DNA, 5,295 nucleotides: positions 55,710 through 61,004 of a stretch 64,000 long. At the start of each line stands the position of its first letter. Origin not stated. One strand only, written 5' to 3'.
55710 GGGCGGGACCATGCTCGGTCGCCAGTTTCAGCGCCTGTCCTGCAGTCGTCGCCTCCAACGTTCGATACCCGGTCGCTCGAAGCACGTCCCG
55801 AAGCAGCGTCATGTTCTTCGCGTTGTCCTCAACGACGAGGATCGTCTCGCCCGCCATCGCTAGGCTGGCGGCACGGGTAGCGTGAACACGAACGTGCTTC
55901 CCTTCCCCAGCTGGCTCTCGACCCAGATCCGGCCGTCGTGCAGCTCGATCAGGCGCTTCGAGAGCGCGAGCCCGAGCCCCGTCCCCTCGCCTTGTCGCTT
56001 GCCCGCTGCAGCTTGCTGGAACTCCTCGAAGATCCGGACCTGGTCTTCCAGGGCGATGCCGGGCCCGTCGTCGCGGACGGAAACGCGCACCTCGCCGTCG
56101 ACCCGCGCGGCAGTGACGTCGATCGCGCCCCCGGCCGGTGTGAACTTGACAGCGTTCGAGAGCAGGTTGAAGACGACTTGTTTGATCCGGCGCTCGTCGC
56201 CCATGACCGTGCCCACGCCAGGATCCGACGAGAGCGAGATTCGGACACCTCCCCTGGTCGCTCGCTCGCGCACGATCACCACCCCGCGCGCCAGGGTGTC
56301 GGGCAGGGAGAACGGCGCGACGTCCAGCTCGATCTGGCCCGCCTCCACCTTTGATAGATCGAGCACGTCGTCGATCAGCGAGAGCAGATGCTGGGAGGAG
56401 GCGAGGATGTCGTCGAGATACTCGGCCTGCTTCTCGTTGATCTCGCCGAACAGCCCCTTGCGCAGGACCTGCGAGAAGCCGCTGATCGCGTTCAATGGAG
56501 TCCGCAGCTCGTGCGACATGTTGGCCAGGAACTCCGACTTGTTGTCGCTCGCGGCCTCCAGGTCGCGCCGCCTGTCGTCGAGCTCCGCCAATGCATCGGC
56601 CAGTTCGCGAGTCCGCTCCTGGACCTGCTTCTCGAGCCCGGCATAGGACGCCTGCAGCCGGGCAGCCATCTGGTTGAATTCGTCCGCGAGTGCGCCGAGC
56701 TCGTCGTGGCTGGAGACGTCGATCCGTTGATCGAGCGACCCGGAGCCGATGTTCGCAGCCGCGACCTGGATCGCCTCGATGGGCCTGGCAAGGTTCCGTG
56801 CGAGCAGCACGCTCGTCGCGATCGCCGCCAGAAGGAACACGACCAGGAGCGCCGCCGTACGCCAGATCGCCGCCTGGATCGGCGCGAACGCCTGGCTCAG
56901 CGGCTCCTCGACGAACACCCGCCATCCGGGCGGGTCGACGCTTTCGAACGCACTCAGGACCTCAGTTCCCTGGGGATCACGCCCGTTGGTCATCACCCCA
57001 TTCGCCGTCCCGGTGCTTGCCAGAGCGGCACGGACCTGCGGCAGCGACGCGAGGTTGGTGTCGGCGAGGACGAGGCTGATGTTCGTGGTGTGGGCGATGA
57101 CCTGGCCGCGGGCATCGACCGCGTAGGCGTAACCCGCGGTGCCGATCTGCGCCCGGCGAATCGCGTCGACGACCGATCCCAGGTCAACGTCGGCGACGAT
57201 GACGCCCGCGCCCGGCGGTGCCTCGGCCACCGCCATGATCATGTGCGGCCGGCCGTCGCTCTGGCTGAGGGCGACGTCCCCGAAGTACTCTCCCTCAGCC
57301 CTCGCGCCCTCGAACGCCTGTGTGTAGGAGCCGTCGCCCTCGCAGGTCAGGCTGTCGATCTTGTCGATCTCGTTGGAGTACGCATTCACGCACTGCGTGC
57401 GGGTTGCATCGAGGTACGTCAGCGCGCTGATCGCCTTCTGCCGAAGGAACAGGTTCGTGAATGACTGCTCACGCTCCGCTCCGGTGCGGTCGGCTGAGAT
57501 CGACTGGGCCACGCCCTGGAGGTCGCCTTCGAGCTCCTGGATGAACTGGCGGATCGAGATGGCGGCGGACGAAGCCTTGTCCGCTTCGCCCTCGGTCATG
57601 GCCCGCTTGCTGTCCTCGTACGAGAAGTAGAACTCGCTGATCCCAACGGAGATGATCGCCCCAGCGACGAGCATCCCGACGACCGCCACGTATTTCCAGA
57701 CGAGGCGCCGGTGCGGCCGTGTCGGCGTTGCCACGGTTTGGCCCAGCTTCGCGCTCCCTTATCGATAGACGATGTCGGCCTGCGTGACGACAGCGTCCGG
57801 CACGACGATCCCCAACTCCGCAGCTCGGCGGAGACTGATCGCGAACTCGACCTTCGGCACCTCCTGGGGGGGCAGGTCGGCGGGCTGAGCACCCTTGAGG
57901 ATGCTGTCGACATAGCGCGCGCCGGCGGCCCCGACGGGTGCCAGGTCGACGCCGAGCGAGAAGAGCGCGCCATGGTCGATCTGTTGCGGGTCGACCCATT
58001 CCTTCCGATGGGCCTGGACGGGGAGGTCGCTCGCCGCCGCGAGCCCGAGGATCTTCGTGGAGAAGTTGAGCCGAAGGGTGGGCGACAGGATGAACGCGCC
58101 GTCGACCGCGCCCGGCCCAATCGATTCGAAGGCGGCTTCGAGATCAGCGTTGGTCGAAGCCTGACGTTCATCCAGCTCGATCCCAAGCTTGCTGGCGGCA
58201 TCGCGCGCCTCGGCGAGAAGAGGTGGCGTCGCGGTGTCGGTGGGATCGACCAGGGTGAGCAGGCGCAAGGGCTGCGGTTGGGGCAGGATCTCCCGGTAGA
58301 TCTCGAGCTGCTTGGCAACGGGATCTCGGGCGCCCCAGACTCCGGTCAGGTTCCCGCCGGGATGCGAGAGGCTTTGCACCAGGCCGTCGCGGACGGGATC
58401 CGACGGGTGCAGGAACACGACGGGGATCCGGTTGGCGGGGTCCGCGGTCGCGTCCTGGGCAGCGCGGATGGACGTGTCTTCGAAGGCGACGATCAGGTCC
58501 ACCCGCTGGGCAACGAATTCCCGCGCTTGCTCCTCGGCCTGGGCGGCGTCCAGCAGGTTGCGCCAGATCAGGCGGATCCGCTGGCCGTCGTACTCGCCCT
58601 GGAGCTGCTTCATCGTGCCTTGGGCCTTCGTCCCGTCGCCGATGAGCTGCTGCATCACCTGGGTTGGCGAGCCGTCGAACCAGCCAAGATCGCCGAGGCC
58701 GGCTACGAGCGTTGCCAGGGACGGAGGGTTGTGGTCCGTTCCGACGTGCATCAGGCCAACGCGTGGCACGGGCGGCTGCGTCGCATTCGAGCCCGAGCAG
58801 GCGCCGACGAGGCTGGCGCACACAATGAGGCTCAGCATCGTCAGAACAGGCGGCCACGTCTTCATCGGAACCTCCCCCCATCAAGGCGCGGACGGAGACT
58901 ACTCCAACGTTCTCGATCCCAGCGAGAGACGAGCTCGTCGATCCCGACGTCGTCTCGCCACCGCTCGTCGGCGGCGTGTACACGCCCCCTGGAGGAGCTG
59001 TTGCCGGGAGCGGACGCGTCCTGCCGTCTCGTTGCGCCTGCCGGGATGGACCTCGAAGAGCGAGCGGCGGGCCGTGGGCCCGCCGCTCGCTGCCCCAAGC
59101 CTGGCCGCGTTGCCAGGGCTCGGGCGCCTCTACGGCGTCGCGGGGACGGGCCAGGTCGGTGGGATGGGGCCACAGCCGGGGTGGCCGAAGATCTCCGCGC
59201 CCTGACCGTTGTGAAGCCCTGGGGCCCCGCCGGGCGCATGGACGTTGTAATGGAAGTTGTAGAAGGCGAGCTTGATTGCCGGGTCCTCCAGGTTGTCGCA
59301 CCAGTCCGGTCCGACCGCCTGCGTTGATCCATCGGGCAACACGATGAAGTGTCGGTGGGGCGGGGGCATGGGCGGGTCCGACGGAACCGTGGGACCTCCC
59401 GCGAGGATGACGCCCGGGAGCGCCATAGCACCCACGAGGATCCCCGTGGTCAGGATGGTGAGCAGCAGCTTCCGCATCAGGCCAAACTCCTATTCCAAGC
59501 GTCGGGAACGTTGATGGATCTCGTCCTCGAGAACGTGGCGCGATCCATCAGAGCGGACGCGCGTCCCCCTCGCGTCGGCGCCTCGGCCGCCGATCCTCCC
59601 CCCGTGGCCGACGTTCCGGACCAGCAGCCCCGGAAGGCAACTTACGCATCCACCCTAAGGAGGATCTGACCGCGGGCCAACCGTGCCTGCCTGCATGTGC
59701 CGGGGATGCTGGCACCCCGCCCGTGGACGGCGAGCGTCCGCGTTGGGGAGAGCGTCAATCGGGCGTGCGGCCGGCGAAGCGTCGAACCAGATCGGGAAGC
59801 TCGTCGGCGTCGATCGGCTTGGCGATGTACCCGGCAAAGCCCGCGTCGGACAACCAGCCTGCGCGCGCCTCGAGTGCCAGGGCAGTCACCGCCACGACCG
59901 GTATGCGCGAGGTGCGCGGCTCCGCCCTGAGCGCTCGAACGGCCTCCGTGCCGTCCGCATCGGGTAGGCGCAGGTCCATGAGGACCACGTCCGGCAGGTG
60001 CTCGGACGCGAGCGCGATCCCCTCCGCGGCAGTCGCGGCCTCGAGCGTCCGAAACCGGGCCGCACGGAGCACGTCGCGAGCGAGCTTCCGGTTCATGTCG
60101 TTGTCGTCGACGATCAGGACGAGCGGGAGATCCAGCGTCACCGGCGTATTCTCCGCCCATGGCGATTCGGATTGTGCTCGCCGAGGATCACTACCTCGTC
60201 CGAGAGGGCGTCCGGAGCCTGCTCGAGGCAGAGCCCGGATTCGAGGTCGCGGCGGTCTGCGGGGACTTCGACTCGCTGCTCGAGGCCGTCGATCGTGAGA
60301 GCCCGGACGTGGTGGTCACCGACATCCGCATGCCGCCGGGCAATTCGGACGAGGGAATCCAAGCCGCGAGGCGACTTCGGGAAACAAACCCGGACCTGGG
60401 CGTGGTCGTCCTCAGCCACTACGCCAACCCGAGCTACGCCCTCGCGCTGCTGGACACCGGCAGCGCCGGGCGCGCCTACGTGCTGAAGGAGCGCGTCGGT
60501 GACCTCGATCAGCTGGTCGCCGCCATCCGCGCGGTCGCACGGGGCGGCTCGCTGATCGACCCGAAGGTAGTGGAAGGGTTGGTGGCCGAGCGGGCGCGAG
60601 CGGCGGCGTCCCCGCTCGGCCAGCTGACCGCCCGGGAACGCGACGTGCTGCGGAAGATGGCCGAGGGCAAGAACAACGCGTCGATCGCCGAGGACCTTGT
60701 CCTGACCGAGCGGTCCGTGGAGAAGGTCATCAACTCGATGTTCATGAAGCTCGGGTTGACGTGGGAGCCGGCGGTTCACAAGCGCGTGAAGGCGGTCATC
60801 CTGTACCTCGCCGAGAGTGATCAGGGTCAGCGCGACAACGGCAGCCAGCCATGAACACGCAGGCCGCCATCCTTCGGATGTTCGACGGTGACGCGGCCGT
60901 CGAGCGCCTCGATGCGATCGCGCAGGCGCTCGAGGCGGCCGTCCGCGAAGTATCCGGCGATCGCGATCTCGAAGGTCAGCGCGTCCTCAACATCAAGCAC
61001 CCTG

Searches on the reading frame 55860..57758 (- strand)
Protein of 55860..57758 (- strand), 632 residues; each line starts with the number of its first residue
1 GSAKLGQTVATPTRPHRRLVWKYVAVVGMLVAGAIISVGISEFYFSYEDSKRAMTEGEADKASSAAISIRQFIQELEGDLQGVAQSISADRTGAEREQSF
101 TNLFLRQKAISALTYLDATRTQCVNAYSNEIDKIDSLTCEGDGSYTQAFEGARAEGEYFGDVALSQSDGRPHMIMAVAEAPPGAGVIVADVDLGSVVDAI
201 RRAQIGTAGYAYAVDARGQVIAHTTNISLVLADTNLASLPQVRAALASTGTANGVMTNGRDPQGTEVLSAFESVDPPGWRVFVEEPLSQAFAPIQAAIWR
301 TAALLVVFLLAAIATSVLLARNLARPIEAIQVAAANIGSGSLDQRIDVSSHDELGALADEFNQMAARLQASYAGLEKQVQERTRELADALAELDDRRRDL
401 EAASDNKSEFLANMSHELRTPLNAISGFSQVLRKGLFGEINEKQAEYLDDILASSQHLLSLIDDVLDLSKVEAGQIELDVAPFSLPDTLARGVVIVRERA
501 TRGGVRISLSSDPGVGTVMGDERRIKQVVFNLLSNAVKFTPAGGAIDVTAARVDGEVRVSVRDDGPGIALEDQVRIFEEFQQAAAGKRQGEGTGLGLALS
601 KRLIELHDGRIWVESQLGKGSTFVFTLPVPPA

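Call 93: search_protein_families(library=pfam, proteins=[window:55860-57758:-], max_evalue=0.0001)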
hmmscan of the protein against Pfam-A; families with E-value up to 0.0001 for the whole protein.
window:55860-57758:- (632 aa): 5 families
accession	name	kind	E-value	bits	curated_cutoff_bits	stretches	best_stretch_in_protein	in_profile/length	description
PF02518.31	HATPase_c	-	7.3e-35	120.2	26.4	1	520-630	1-110/111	Histidine kinase-, DNA gyrase B-, and HSP90-like ATPase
PF00512.31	HisKA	-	1.5e-23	83.1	26.9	1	407-474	2-66/66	His Kinase A (phospho-acceptor) domain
PF00672.30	HAMP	-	2.3e-16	60.3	25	1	318-370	1-53/53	HAMP domain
PF02743.24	dCache_1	-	4.3e-14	53.1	45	1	61-284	14-240/240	Cache domain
PF17201.10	Cache_3-Cache_2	-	8.8e-07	28.9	27.7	1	193-295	188-294/299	Cache 3/Cache 2 fusion domain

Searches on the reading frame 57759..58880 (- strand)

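Call 107: search_protein_families(library=pfam, proteins=[window:57759-58880:-], max_evalue=0.0001)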
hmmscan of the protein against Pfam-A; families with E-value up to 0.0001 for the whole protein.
window:57759-58880:- (373 aa): 1 family
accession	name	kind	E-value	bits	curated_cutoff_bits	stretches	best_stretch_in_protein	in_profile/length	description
PF04392.18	ABC_sub_bind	-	3.1e-33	115.7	25.9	1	111-369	45-290/293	ABC transporter substrate binding protein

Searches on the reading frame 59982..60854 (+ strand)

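Call 107: search_protein_families(library=pfam, proteins=[window:59982-60854:+], max_evalue=0.0001)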
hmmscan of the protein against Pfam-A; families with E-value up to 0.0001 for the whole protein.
window:59982-60854:+ (290 aa): 2 families
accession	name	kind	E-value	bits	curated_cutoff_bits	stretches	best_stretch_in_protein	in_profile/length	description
PF00072.30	Response_reg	-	9.6e-18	64.8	30.2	1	64-182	1-110/111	Response regulator receiver domain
PF00196.25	GerE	-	1.1e-11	44.6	23.5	1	214-260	2-48/57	Bacterial regulatory proteins, luxR family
